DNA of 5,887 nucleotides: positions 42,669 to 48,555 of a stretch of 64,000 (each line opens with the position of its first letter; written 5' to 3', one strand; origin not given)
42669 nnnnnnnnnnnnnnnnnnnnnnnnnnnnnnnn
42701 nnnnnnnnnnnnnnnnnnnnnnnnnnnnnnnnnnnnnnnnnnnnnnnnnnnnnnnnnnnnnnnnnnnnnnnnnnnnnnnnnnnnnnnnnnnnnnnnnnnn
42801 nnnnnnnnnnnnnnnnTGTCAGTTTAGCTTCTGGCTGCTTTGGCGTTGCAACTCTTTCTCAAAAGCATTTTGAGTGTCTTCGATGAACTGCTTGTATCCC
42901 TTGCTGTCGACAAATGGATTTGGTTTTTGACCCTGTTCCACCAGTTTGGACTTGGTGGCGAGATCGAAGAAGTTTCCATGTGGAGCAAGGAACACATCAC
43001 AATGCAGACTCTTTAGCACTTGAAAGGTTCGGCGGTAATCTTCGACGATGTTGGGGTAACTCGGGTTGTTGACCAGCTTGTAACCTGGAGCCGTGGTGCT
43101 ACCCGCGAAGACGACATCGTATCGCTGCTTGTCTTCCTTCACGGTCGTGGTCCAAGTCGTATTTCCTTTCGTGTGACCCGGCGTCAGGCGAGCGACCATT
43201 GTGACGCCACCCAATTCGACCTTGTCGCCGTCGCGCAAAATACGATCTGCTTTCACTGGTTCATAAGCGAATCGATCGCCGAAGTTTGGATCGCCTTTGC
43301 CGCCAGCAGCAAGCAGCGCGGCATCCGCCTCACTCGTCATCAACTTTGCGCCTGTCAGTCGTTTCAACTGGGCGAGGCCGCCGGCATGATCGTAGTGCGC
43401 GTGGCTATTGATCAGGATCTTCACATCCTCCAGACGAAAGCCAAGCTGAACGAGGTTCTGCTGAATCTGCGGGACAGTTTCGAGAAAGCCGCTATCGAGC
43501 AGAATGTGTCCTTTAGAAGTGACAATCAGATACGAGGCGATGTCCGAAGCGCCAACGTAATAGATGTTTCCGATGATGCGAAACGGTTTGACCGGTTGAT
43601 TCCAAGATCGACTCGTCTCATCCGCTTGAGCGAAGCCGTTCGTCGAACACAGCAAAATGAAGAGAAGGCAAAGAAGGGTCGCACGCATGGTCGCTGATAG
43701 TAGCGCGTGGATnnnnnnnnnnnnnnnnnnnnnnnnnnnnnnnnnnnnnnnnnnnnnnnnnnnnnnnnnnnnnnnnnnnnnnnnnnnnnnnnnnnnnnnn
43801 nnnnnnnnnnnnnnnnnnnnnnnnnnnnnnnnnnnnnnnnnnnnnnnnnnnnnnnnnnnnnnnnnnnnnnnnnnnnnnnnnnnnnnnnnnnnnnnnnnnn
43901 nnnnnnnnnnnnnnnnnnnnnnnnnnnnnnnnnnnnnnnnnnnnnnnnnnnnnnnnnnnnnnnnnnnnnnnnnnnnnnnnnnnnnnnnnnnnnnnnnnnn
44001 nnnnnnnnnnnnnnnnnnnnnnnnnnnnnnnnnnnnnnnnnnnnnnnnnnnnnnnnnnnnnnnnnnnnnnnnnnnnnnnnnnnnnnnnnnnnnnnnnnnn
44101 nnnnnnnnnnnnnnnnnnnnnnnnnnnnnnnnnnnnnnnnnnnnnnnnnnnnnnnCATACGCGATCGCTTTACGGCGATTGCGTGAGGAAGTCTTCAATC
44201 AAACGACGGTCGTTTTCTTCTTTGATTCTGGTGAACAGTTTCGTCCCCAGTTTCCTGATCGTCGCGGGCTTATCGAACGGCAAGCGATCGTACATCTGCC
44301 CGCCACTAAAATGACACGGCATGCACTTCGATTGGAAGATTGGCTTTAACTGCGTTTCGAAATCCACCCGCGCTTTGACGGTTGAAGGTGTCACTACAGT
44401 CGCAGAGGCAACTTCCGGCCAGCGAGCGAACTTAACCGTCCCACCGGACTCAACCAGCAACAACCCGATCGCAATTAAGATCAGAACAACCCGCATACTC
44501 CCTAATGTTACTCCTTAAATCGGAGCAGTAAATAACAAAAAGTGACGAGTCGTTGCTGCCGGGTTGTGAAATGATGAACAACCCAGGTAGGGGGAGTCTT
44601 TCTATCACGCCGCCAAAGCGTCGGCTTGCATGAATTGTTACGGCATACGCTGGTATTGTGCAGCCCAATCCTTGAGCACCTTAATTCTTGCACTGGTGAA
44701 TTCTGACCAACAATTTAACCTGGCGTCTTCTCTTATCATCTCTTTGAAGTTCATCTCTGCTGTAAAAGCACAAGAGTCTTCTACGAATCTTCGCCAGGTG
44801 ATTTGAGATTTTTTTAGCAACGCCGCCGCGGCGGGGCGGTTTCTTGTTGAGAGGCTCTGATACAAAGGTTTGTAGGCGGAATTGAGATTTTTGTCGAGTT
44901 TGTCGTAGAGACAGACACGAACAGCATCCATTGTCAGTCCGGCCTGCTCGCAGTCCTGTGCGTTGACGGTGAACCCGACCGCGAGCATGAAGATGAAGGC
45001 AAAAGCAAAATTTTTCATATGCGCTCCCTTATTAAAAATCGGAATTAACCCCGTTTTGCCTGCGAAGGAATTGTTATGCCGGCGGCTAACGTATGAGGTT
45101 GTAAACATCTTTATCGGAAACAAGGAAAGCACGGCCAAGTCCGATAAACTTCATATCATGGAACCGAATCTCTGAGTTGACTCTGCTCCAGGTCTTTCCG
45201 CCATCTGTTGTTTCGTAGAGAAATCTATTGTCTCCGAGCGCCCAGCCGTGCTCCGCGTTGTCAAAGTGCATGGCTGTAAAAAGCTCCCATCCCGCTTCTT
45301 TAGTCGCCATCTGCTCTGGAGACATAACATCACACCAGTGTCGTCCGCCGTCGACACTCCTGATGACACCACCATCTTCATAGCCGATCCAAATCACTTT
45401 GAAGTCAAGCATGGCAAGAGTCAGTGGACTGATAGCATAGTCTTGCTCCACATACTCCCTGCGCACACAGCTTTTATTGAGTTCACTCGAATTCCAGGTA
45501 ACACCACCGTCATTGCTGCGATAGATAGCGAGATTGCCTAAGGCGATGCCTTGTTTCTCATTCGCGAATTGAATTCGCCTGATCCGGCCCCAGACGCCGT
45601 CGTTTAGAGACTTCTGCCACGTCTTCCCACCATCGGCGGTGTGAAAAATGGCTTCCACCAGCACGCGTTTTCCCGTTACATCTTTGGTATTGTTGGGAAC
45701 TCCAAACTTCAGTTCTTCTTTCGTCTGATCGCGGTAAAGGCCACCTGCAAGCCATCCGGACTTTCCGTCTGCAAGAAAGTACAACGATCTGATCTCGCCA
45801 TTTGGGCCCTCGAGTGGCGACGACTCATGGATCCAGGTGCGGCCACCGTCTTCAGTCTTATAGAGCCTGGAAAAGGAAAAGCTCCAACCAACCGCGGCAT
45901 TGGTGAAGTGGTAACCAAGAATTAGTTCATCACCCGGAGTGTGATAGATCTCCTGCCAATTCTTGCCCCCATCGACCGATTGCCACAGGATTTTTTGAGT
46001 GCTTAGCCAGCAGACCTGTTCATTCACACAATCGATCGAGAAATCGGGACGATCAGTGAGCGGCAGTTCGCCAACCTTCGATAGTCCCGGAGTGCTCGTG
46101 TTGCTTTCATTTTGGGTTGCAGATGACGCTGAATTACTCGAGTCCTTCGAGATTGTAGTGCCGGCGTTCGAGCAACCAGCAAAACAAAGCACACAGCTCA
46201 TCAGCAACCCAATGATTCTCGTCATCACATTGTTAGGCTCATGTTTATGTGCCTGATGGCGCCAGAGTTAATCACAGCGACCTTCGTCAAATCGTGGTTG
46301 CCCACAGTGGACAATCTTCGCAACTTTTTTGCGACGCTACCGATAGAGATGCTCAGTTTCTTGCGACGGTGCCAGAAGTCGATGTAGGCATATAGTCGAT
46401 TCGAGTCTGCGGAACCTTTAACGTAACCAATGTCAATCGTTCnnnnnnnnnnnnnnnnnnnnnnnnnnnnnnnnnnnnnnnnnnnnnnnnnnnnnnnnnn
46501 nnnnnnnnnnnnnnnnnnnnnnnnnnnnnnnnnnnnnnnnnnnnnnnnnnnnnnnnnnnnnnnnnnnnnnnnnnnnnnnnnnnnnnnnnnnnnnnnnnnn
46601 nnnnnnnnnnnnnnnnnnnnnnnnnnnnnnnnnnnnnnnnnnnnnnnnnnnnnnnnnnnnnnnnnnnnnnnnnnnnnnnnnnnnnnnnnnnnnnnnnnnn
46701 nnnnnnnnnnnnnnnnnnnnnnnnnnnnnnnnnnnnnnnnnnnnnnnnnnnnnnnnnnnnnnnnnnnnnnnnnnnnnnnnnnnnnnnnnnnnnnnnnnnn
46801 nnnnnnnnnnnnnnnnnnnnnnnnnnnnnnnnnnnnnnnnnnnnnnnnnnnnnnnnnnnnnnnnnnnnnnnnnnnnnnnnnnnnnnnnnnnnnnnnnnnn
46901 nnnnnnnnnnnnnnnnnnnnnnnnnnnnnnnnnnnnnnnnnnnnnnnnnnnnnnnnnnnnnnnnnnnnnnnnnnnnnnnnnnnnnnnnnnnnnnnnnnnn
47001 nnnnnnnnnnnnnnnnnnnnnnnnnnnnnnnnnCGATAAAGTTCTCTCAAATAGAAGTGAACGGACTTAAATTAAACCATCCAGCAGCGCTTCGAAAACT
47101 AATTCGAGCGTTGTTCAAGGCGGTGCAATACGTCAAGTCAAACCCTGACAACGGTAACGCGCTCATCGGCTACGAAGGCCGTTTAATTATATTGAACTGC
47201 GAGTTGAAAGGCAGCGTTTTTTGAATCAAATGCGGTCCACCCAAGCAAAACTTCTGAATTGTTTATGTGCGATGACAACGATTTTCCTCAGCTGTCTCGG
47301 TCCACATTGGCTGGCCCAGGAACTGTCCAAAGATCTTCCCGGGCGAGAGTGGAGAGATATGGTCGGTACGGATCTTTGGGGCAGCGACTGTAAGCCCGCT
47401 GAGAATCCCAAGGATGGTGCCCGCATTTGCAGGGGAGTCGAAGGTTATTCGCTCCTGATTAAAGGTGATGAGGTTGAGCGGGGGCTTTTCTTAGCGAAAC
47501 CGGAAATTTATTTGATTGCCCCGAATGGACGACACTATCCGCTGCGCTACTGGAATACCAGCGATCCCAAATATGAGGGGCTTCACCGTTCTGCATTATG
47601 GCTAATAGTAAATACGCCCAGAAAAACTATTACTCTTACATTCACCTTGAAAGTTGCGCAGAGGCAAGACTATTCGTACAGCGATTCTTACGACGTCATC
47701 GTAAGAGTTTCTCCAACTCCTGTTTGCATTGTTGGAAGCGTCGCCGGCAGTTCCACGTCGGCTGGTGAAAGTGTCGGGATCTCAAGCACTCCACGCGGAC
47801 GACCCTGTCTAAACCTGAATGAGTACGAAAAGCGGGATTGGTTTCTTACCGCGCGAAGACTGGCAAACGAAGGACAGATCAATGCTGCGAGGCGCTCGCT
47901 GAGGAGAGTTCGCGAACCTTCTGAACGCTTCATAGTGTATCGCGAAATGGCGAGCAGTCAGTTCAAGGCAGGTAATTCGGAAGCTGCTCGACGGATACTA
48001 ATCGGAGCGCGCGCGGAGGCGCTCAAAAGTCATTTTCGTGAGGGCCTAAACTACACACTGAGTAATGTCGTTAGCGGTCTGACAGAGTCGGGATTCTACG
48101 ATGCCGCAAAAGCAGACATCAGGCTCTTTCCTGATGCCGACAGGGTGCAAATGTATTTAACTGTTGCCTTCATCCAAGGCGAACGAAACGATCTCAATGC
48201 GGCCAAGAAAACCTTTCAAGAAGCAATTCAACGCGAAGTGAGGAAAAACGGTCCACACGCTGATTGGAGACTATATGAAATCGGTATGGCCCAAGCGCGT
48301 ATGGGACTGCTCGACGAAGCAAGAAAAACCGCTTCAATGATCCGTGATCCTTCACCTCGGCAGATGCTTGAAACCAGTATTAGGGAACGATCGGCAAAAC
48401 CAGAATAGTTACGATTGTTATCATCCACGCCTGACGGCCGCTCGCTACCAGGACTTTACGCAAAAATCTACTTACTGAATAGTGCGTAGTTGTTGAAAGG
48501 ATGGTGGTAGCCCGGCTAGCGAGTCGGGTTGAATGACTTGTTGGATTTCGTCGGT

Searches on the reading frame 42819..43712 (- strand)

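Call 130: search_protein_families(library=padloc, proteins=[window:42819-43712:-], max_evalue=0.00001)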
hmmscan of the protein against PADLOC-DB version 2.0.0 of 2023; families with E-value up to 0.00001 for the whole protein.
window:42819-43712:- (297 aa): 1 family
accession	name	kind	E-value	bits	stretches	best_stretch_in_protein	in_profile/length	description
PDLC02158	Avs1a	-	4.6e-06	24.1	1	55-121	8-75/392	-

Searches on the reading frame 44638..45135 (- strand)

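Call 82: search_protein_families(library=pfam, proteins=[window:44638-45135:-], max_evalue=0.01)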
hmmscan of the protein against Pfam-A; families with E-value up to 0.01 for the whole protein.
window:44638-45135:- (165 aa): 1 family
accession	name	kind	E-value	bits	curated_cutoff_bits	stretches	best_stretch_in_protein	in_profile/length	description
PF07007.17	LprI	-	3.7e-11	43.8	22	1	70-154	15-106/106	Lysozyme inhibitor LprI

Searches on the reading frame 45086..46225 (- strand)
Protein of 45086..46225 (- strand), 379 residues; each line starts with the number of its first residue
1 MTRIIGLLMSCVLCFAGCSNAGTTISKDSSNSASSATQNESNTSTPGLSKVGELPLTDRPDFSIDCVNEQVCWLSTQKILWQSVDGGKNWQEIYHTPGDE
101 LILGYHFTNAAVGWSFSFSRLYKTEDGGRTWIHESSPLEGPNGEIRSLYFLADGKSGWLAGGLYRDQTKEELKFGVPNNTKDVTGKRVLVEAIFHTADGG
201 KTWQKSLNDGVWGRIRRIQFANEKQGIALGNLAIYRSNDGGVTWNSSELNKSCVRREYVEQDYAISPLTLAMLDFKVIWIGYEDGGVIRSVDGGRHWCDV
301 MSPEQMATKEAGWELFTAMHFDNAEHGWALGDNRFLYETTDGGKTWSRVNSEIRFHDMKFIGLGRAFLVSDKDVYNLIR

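Call 82: search_protein_families(library=pfam, proteins=[window:45086-46225:-], max_evalue=0.01)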
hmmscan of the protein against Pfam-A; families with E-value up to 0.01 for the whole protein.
window:45086-46225:- (379 aa): 5 families
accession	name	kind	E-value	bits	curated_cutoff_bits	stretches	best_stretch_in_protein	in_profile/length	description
PF14870.12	PSII_BNR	-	1.9e-15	57.3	27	2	318-351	22-55/303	Photosynthesis system II assembly factor YCF48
PF15902.12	Sortilin-Vps10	-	2.4e-13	50.1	33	1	80-208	3-114/446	Sortilin, neurotensin receptor 3,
PF02012.26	BNR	-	2.2e-09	36.3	27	0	337-348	1-12/12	BNR/Asp-box repeat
PF13088.12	BNR_2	-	9.5e-07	28.9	31.4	1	64-245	20-199/277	BNR repeat-like domain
PF24316.1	Tli3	-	4e-06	27.6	27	0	166-204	59-97/129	T6SS Tli3 immunity protein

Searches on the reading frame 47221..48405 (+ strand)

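Call 82: search_protein_families(library=pfam, proteins=[window:47221-48405:+], max_evalue=0.01)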
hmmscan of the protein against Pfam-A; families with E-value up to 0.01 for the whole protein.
window:47221-48405:+ (395 aa): 5 families
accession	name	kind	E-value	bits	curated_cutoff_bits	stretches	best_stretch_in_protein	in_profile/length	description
PF14559.12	TPR_19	-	0.00048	20.8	25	0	322-376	4-53/68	Tetratricopeptide repeat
PF13174.12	TPR_6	-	0.0021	19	26.3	0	351-372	3-24/33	Tetratricopeptide repeat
PF25058.1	ARM_TT21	-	0.0047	17.3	27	0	301-338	49-86/155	Tetratricopeptide repeat protein 21 ARM repeat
PF13181.12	TPR_8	-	0.0064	17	25.7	0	310-337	2-29/34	Tetratricopeptide repeat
PF13424.12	TPR_12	-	0.0096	16.5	30.1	0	310-369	4-66/77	Tetratricopeptide repeat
